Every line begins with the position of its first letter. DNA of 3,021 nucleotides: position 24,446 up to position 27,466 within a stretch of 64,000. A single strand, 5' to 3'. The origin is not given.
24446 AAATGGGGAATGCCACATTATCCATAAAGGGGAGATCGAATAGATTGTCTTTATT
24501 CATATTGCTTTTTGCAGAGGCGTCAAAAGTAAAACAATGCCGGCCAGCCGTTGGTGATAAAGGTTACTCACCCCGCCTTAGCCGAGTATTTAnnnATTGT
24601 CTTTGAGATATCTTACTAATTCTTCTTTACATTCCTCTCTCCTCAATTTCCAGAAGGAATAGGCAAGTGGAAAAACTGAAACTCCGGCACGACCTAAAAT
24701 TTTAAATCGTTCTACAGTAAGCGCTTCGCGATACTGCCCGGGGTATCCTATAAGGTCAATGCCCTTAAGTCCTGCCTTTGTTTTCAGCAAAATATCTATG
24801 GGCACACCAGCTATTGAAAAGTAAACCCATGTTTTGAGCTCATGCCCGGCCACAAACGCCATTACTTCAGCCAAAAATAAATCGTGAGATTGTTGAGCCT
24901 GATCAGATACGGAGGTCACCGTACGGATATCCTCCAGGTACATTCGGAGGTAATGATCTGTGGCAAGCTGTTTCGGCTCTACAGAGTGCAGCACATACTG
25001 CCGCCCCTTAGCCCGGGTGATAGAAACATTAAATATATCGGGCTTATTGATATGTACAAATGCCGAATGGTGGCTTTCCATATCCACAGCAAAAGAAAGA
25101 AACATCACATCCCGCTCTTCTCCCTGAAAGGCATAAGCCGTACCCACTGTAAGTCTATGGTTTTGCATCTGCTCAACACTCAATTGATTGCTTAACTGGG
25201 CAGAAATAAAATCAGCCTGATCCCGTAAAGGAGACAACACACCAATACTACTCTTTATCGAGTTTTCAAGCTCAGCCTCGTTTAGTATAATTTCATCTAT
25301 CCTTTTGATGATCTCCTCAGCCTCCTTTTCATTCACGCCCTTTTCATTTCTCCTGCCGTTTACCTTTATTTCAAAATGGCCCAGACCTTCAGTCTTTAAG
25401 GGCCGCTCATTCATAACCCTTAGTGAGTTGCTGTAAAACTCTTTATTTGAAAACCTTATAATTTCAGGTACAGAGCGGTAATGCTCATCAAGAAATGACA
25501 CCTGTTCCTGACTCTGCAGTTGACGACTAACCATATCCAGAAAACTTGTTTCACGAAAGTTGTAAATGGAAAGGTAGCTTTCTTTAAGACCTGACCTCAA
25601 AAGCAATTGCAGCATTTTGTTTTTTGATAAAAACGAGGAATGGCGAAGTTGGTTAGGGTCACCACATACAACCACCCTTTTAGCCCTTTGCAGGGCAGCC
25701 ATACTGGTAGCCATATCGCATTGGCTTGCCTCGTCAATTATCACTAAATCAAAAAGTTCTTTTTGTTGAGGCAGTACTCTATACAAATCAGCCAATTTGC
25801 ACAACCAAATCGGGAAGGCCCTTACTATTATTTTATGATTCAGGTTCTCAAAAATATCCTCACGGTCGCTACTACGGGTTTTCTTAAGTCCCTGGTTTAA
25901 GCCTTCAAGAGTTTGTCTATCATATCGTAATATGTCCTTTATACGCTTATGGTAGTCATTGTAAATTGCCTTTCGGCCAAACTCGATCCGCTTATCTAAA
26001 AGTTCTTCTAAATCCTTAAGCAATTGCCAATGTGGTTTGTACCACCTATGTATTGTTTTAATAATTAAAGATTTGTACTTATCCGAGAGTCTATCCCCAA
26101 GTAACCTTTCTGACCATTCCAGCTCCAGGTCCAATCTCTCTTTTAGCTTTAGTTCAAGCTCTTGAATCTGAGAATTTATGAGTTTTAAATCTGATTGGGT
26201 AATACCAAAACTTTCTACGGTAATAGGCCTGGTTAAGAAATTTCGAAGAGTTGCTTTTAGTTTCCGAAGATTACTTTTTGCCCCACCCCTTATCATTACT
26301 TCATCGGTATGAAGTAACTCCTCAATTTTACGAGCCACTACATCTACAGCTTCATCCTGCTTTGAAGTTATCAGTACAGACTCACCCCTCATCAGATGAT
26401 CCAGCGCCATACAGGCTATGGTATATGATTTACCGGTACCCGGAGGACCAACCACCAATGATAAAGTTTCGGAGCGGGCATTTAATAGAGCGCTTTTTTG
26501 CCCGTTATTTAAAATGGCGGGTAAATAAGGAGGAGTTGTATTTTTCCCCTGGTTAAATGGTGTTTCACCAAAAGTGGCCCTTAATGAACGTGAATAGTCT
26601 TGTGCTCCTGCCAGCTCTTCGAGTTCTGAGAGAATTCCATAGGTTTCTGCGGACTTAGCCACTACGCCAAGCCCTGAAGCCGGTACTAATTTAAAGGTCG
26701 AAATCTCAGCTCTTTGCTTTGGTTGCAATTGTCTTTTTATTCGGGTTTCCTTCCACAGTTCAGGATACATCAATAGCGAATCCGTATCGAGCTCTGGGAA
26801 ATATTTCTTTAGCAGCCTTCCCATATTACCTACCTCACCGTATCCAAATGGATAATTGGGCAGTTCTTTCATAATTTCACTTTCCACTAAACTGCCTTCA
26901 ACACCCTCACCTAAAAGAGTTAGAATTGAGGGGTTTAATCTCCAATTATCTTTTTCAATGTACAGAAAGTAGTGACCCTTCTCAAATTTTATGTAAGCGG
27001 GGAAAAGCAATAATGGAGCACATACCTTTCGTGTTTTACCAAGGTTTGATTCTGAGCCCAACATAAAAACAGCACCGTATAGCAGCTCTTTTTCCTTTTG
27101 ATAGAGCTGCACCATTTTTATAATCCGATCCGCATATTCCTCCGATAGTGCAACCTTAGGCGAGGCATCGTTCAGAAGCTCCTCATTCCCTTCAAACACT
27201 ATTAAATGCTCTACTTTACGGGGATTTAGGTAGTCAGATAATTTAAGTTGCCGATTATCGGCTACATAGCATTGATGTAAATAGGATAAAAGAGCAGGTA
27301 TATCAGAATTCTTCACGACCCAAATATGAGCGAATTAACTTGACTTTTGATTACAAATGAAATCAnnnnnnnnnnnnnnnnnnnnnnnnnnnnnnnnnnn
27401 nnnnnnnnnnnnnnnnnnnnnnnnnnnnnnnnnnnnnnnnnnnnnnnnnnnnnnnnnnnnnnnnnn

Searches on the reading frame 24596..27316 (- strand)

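Call 76: search_protein_families(library=pfam, proteins=[window:24596-27316:-], max_evalue=0.00001)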
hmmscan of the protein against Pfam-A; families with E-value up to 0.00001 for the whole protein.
window:24596-27316:- (907 aa): 6 families
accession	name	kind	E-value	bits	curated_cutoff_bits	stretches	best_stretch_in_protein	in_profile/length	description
PF13086.12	AAA_11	-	3.4e-22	79.9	27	1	269-558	2-251/257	AAA domain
PF13087.12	AAA_12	-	3.5e-22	79.4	27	1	598-776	8-191/195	AAA domain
PF13604.12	AAA_30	-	3.9e-11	43.5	27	0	269-331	2-66/191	AAA domain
PF13245.12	AAA_19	-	8.7e-09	36.1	25.1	1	273-557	1-129/134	AAA domain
PF02562.22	PhoH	-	9.4e-07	29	27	0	270-312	6-48/205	PhoH-like protein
PF05127.21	NAT10_TcmA_helicase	-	2.1e-06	28.2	22.7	0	288-341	2-56/176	RNA cytidine acetyltransferase NAT10/TcmA, helicase domain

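Call 100: search_protein_families(library=padloc, proteins=[window:24596-27316:-], max_evalue=0.00001)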
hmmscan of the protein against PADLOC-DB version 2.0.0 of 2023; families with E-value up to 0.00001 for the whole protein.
window:24596-27316:- (907 aa): 8 families
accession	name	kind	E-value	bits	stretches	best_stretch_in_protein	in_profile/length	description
PDLC03924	MkoC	-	8e-42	141.4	1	520-772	669-937/1136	-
PDLC05009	PDC-S37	-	7.1e-37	124.8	2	431-842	849-1269/1550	-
PDLC03920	MkoA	-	4.1e-34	116.1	1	269-770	616-1067/1112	-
PDLC03921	MkoA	-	2.3e-30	103.1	2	519-772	1294-1560/1607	-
PDLC02194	Hhe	-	1.4e-16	57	1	519-786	1378-1645/1911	-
PDLC02895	DpdJ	-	3e-08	29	0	693-778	373-453/2112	DpdJ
PDLC04140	mad8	-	1.5e-07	29.3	1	280-480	24-130/314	mads_8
PDLC05065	PDC-S68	-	4.3e-06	22.8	0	518-557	700-742/1221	-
